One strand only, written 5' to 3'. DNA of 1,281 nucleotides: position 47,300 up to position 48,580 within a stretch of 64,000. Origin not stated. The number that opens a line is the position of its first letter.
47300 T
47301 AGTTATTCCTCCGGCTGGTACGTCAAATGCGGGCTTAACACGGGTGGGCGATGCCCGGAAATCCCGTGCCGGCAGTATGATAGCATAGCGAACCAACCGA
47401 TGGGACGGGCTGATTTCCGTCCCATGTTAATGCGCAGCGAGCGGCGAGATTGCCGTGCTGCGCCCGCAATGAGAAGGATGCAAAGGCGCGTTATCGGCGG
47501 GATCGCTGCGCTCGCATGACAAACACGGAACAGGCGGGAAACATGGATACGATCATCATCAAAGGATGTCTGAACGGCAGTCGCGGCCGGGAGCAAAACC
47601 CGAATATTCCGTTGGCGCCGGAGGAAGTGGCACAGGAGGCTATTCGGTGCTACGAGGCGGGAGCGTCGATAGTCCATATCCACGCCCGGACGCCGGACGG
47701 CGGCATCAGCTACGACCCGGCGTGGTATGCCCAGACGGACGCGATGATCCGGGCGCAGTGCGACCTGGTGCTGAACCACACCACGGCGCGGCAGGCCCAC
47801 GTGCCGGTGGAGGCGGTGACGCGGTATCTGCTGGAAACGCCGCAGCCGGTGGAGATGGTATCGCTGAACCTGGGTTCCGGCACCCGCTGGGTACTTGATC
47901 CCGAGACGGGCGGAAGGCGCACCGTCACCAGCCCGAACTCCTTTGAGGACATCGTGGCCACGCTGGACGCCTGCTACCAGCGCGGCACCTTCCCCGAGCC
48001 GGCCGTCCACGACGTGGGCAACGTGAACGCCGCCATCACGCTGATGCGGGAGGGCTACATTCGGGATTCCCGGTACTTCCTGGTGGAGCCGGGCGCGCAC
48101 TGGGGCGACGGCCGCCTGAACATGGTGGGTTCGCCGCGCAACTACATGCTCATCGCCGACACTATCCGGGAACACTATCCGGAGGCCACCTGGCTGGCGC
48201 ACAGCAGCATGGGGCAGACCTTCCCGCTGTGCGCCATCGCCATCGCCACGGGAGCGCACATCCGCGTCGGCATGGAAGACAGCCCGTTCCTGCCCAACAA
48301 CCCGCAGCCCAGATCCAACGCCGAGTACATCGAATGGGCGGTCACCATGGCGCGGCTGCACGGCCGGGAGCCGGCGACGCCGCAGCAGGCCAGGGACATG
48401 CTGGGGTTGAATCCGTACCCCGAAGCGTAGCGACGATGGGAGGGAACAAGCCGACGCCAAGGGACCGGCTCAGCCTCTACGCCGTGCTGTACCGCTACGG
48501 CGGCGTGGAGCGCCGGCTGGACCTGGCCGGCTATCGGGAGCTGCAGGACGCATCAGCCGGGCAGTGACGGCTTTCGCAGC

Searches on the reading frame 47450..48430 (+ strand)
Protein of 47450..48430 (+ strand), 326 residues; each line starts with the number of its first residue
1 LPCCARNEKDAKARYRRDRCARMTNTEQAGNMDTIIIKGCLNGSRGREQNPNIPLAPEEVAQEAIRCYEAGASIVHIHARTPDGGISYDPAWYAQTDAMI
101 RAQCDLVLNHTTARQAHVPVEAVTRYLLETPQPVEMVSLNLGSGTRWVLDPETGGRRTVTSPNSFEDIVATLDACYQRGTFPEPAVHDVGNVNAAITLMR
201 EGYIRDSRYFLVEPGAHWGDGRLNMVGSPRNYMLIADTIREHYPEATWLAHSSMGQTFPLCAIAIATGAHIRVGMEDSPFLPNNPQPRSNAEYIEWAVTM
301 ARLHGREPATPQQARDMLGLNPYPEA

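Call 3: search_protein_families(library=pfam, proteins=[window:47450-48430:+], max_evalue=0.1)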
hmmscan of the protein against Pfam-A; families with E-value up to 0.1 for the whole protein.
window:47450-48430:+ (326 aa): 1 family
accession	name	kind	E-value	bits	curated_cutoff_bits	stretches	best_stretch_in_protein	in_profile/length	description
PF05853.18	BKACE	-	5.6e-64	216.6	24.8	1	35-320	2-274/274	beta-keto acid cleavage enzyme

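Call 60: find_homologous_proteins(query=window:47543-48427:+, max_evalue=1e-40)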
Query window:47543-48427:+ (295 aa): 162 proteins with E <= 1e-40 among 1166 candidates; the best 120 are listed.
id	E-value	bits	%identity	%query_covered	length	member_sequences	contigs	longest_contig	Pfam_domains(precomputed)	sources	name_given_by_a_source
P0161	1.4e-181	620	89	100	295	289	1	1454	PF05853.19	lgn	-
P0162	2.9e-172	590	85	99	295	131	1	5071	PF05853.19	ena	-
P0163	5.5e-171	586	83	100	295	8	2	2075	PF05853.19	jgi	jgi:uncharacterized protein (DUF849 family)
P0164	1.1e-166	571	83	99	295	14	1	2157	PF05853.19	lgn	-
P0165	3.2e-160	550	81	99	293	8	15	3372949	PF05853.19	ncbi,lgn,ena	-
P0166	1.8e-157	541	78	99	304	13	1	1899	PF05853.19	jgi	jgi:3-keto-5-aminohexanoate cleavage enzyme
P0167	2.4e-156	537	79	99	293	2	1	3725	PF05853.19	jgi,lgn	-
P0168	4.6e-156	537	79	99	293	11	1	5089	PF05853.19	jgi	jgi:3-keto-5-aminohexanoate cleavage enzyme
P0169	1.7e-154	531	77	99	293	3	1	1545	PF05853.19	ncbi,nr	ncbi:MAG TPA: 3-keto-5-aminohexanoate cleavage protein [Dehalococcoidia bacterium]|nr:3-keto-5-amino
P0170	9.7e-154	529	78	99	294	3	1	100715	PF05853.19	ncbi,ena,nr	ncbi:MAG: hypothetical protein BZY80_06880 [SAR202 cluster bacterium Io17-Chloro-G2]|nr:MAG: hypothe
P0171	1.0e-153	529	77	99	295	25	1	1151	PF05853.19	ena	-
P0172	1.3e-153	528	78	99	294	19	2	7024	PF05853.19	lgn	-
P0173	6.5e-153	526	78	99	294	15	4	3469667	PF05853.19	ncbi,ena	-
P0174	1.1e-152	525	78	99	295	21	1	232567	PF05853.19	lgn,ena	-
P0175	1.2e-152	525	77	99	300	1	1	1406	PF05853.19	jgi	jgi:uncharacterized protein (DUF849 family)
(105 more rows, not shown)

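Call 61: find_encoding_contigs(protein=P0165, flank=8000, max_places=3)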
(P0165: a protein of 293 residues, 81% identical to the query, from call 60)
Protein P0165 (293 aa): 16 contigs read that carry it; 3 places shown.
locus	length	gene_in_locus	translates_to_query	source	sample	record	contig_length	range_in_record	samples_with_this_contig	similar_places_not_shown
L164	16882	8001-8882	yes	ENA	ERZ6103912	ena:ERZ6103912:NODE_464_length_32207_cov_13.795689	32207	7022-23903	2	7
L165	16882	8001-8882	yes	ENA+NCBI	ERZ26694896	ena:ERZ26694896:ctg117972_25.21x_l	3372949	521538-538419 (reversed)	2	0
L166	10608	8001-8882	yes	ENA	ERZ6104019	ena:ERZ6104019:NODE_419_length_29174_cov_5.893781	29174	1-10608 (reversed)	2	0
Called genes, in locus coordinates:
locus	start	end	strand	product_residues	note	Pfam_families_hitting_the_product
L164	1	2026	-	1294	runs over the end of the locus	PF02514:CobN-Mg_chel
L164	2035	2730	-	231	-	PF00590:TP_methylase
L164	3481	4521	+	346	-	PF01408:GFO_IDH_MocA, PF02894:GFO_IDH_MocA_C, PF22725:GFO_IDH_MocA_C3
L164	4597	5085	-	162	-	-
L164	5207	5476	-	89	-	PF02597:ThiS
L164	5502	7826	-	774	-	PF01315:Ald_Xan_dh_C, PF02738:MoCoBD_1, PF20256:MoCoBD_2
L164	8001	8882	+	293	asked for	PF05853:BKACE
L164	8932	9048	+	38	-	-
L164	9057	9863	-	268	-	PF01694:Rhomboid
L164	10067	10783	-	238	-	PF13189:Cytidylate_kin2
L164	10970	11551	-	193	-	PF13302:Acetyltransf_3, PF13523:Acetyltransf_8 (weak), PF00583:Acetyltransf_1 (weak)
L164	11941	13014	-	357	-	PF00793:DAHP_synth_1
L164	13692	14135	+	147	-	PF01475:FUR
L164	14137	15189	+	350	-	PF01297:ZnuA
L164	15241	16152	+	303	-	PF00005:ABC_tran, PF13304:AAA_21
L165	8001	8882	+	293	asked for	PF05853:BKACE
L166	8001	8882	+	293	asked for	PF05853:BKACE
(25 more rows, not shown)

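Call 62: find_encoding_contigs(protein=P0173, flank=8000, max_places=2)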
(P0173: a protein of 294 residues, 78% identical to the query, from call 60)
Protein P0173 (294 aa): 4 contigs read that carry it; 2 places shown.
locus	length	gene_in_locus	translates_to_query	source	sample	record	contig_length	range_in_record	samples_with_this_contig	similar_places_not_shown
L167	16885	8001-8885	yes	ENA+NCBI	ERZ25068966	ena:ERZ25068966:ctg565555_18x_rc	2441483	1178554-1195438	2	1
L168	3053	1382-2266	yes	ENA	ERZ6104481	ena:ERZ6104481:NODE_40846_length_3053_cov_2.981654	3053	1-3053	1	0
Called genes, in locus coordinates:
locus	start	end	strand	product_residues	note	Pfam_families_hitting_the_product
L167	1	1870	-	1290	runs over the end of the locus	PF02514:CobN-Mg_chel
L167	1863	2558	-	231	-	PF00590:TP_methylase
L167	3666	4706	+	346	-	PF01408:GFO_IDH_MocA, PF02894:GFO_IDH_MocA_C, PF22725:GFO_IDH_MocA_C3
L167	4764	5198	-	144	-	-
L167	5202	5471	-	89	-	PF02597:ThiS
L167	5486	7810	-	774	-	PF01315:Ald_Xan_dh_C, PF02738:MoCoBD_1, PF20256:MoCoBD_2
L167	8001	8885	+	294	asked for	PF05853:BKACE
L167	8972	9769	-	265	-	PF01694:Rhomboid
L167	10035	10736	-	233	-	PF13189:Cytidylate_kin2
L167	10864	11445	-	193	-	PF13302:Acetyltransf_3, PF13523:Acetyltransf_8, PF00583:Acetyltransf_1 (weak)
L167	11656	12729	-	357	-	PF00793:DAHP_synth_1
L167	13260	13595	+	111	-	PF01475:FUR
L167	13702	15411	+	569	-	PF07690:MFS_1, PF12832:MFS_1_like (weak)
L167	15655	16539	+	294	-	PF03446:NAD_binding_2, PF07991:KARI_N (weak), PF09130:DUF1932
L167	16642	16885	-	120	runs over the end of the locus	PF00190:Cupin_1 (weak), PF21621:MPI_cupin_dom (faint), PF02311:AraC_binding, PF07883:Cupin_2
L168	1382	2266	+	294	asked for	PF05853:BKACE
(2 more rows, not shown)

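Call 63: find_encoding_contigs(protein=P0174, flank=8000, max_places=2)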
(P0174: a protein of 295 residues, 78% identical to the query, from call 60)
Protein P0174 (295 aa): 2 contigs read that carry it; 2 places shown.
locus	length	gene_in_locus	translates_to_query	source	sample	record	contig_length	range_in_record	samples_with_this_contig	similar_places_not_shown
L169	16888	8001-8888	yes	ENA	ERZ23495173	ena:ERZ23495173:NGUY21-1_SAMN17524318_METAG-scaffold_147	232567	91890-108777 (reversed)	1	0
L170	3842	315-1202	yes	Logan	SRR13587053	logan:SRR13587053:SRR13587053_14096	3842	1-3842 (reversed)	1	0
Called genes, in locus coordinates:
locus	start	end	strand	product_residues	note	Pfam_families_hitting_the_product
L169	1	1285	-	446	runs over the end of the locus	PF00815:Histidinol_dh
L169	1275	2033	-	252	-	-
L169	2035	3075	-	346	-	PF01634:HisG, PF08029:HisG_C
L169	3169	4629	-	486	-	PF13393:tRNA-synt_His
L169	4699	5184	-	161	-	-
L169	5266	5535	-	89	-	PF02597:ThiS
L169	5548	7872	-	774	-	PF01315:Ald_Xan_dh_C, PF02738:MoCoBD_1, PF20256:MoCoBD_2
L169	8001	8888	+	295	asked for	PF05853:BKACE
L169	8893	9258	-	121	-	PF13650:Asp_protease_2 (weak), PF13975:gag-asp_proteas (faint)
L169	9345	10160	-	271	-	PF01694:Rhomboid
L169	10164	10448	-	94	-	-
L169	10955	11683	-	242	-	PF13189:Cytidylate_kin2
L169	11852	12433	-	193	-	PF13302:Acetyltransf_3, PF13420:Acetyltransf_4 (faint), PF13523:Acetyltransf_8 (faint), PF00583:Acetyltransf_1 (weak)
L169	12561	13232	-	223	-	PF01144:CoA_trans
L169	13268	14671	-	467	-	PF01144:CoA_trans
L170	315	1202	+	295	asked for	PF05853:BKACE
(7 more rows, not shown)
